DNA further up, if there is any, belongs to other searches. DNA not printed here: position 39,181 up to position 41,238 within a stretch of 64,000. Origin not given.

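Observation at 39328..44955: Approximately 1,875-aa periplasmic lipoprotein combining very long WD40/beta-propeller arrays with a C-terminal caspase (C14) domain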

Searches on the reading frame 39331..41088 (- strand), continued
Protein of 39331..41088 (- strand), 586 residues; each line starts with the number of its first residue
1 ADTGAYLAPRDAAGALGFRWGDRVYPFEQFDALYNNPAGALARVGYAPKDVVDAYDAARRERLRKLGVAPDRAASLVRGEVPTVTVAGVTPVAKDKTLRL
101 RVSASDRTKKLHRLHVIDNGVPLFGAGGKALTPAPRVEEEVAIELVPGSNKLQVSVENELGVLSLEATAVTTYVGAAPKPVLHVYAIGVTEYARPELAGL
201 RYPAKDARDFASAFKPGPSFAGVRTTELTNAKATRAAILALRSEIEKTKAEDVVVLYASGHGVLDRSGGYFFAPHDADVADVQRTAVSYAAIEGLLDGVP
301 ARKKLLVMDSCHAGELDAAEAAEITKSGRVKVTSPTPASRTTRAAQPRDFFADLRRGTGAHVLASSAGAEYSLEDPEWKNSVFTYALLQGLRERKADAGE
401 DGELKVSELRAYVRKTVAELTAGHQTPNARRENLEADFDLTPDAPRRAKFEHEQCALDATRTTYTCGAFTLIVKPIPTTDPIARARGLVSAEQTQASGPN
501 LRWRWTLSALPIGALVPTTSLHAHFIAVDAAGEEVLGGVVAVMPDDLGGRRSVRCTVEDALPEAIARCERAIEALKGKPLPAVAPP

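Call 36: search_solved_structures(query=A1, max_evalue=0.1, show_alignments=5)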
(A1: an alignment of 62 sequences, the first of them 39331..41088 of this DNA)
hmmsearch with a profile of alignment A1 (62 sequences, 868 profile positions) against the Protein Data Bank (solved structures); distinct sequences matched with E-value up to 0.1: 994 (the best 60 are shown).
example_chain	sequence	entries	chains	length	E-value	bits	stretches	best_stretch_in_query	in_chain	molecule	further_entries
2ymu_A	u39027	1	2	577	1.4e-103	351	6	252-375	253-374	WD-40 REPEAT PROTEIN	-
5yzv_A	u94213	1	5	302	2.2e-83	284.2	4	257-382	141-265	Probable serine/threonine-protein kinase PkwA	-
3sfz_A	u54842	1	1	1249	5.9e-66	226.5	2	29-386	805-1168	Apoptotic peptidase activating factor 1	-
3shf_A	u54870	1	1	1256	6e-66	226.5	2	29-386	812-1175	Apoptotic peptidase activating factor 1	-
3jbt_A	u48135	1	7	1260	1.3e-64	222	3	28-386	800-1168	Apoptotic protease-activating factor 1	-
3j2t_A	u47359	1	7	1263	1.5e-64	221.9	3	26-386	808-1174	Apoptotic protease-activating factor 1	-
5juy_A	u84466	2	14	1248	2.7e-64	221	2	28-386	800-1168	Apoptotic protease-activating factor 1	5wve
7bie_A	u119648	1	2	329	1.2e-61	212.3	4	254-375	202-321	nvWRAP-T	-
9lwy_A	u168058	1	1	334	2.3e-60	208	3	219-394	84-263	WD repeat-containing protein 5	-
7suk_LO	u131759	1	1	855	8.9e-60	206.1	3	58-379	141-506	Periodic tryptophan protein 2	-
5i2t_A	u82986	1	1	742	1.2e-59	205.7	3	58-379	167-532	Periodic tryptophan protein 2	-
6lqs_B1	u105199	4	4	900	2.7e-59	204.5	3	57-379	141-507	Periodic tryptophan protein 2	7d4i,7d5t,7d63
7bif_A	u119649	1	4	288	3.6e-59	204.1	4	252-375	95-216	v22WRAP-T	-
5wlc_LO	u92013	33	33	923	5e-59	203.6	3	57-374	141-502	Utp1 | Periodic tryptophan protein 2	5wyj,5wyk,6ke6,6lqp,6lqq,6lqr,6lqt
7big_A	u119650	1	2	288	1.9e-56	195.1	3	252-376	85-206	v13WRAP-T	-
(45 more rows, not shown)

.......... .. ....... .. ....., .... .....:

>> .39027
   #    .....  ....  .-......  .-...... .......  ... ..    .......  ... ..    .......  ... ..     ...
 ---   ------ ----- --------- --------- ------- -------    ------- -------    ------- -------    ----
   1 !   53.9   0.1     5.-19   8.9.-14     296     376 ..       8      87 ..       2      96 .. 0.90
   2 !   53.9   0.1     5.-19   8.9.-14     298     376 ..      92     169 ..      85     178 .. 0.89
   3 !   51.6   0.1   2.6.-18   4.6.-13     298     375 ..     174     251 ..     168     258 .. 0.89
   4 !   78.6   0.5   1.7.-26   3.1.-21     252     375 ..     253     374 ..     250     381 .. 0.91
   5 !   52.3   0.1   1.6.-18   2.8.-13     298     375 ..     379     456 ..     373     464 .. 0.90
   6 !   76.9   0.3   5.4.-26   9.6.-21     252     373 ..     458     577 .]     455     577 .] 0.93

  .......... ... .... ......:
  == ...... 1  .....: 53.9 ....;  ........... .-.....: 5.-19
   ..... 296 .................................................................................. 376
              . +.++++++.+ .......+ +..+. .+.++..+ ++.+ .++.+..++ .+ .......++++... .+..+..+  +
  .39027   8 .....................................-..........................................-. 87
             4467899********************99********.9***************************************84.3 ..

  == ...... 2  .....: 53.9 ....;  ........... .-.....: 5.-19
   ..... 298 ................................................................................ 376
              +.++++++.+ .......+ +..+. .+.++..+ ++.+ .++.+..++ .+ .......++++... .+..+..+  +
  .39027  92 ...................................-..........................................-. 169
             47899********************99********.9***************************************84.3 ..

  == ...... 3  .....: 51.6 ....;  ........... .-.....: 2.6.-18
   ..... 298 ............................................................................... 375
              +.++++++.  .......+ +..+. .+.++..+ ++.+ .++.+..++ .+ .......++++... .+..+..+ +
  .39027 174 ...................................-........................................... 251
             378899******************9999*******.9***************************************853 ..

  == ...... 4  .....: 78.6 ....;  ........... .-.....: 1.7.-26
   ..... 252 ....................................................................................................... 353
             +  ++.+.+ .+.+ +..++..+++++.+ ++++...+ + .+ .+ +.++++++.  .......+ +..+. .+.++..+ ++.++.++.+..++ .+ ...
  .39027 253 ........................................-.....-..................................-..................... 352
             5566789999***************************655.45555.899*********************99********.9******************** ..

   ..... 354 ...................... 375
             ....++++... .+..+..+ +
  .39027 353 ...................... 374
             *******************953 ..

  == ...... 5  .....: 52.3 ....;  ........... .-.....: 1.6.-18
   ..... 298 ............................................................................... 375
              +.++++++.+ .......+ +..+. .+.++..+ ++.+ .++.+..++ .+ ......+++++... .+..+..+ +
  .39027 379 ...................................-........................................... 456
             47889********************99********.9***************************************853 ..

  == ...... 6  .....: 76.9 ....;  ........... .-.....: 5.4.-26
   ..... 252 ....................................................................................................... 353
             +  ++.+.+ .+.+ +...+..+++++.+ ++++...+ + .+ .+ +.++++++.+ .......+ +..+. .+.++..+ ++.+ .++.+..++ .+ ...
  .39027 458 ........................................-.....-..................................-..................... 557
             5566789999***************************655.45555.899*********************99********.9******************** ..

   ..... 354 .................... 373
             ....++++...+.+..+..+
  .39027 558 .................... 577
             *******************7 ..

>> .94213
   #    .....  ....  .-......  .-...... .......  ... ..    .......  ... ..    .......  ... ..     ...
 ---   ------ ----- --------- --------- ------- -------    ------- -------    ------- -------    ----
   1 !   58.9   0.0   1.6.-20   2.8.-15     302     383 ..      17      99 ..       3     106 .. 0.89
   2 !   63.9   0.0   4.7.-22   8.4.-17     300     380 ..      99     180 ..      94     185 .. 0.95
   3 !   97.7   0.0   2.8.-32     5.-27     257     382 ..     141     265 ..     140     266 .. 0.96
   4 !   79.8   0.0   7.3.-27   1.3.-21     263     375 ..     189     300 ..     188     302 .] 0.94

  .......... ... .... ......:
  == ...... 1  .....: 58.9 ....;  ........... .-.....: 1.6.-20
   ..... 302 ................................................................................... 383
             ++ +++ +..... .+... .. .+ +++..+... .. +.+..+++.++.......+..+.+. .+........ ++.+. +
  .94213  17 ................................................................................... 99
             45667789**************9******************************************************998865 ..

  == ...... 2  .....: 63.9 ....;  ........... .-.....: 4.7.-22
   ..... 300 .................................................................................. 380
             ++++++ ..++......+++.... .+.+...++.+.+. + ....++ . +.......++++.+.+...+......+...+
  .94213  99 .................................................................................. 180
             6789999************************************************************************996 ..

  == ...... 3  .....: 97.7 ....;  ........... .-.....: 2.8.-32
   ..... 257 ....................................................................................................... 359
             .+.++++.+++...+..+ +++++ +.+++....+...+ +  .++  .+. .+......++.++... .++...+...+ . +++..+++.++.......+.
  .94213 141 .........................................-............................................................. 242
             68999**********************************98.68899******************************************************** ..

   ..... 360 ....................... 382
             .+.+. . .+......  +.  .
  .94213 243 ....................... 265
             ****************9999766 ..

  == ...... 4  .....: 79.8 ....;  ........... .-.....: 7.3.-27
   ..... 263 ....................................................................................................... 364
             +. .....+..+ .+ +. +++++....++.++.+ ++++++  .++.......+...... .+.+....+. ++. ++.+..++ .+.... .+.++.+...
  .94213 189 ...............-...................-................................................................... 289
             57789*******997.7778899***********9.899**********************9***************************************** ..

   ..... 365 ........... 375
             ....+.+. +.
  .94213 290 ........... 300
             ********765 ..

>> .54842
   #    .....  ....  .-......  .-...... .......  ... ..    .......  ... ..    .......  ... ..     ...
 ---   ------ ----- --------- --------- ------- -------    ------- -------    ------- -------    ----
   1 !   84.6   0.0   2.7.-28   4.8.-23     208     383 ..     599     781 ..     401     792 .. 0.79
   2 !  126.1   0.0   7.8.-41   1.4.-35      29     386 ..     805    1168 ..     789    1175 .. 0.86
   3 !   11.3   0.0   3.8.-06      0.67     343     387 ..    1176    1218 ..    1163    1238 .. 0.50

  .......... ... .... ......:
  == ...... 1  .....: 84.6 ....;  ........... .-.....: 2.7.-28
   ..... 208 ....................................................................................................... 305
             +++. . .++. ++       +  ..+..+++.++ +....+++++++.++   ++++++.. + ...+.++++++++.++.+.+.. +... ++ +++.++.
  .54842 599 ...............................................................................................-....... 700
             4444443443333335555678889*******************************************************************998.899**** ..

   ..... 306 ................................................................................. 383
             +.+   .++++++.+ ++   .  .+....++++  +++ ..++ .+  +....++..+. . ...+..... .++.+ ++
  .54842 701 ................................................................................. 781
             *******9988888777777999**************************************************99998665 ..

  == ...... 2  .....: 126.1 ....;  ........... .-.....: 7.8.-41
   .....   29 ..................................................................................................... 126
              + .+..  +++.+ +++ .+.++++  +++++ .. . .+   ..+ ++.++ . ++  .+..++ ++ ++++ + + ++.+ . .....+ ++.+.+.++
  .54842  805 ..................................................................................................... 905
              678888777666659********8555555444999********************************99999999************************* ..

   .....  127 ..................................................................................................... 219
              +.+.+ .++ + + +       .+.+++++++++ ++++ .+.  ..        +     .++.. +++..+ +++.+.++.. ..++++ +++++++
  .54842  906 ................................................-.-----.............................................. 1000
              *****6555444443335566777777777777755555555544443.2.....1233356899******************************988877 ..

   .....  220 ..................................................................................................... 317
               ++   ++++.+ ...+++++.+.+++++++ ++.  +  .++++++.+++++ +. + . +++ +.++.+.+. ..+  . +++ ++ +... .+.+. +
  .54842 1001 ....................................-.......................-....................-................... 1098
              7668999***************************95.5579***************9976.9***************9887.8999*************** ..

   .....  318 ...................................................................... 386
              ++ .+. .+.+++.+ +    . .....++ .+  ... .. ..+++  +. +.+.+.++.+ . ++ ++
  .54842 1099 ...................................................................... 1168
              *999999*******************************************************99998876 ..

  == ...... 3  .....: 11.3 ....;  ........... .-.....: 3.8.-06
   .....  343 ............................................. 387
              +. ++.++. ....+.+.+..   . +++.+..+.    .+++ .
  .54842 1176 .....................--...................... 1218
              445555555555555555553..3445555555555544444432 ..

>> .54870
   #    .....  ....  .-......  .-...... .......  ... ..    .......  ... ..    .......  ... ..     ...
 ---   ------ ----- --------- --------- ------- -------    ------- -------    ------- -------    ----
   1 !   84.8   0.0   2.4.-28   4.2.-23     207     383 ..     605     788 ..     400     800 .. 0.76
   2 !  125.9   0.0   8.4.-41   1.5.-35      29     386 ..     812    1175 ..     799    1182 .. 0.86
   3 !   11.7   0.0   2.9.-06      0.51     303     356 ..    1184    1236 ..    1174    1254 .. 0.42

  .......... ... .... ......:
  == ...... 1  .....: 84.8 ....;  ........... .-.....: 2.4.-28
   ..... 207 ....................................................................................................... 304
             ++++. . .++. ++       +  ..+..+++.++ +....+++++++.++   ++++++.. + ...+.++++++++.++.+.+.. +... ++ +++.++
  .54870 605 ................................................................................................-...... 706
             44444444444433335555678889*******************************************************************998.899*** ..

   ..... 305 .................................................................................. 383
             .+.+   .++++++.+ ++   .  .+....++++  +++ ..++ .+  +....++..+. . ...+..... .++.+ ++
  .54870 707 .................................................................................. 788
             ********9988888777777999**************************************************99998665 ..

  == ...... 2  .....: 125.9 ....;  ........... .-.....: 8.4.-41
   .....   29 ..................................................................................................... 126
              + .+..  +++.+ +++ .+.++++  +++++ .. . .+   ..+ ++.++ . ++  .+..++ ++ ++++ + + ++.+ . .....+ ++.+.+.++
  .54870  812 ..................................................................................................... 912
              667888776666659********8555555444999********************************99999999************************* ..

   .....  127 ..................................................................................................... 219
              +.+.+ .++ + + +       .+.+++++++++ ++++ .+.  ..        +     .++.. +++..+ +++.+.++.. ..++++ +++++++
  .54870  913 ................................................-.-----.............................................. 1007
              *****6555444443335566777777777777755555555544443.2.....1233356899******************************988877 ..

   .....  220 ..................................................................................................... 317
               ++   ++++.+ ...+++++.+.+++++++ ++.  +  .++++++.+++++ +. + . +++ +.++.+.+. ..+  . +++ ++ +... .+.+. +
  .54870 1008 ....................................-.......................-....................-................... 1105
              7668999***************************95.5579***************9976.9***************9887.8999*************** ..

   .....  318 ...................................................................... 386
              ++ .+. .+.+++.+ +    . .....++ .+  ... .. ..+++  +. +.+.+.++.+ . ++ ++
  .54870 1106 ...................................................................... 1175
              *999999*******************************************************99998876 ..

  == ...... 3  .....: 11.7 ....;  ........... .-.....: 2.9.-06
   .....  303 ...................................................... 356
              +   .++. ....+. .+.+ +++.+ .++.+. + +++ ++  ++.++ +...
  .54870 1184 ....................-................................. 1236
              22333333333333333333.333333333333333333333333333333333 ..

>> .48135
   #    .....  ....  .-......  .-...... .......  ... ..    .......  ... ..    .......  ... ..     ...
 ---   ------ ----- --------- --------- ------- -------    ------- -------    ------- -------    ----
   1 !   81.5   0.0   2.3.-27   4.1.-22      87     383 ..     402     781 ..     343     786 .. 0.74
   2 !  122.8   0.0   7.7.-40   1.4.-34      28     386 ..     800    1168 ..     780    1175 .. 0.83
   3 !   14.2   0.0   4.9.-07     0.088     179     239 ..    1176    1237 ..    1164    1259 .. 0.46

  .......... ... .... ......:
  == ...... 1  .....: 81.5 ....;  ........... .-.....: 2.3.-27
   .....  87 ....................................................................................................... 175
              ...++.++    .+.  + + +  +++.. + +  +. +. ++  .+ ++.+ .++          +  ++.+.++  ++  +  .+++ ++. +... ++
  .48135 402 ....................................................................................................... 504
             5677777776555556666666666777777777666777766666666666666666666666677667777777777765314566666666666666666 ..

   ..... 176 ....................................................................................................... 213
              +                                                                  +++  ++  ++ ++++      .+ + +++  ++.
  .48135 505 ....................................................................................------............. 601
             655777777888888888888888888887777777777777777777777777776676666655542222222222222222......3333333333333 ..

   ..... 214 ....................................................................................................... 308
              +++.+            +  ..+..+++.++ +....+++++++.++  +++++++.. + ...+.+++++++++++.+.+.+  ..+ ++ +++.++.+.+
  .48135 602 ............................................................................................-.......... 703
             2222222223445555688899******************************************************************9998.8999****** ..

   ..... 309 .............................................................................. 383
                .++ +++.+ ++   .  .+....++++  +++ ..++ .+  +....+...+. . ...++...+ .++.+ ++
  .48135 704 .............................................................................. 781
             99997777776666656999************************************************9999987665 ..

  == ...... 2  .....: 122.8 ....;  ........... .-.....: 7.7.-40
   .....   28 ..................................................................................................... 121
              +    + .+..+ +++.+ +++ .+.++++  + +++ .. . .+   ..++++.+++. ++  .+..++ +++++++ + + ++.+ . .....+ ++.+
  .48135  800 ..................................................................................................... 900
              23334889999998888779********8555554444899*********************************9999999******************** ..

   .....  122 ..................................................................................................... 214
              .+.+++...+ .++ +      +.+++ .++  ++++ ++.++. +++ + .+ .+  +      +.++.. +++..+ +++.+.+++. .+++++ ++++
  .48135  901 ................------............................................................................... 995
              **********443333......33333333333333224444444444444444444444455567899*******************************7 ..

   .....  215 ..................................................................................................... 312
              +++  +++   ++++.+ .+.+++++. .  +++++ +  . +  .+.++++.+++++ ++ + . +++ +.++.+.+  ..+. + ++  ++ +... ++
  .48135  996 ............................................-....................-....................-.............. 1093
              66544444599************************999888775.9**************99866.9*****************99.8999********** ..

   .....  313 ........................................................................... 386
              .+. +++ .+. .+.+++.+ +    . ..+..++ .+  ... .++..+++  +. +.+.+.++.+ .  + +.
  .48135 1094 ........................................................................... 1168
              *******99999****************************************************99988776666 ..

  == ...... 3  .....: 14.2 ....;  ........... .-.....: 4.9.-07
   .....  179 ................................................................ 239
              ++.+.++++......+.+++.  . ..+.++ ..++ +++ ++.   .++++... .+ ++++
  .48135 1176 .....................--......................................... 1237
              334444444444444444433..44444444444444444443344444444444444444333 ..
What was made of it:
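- Closest known: Apaf-1/caspase-9 apoptosome. Same: Apaf-1 propellers are among the best PDB sequence hits of the family profile (call 36).
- Tried and rejected: It was swamped by WD40 hits (call 36).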
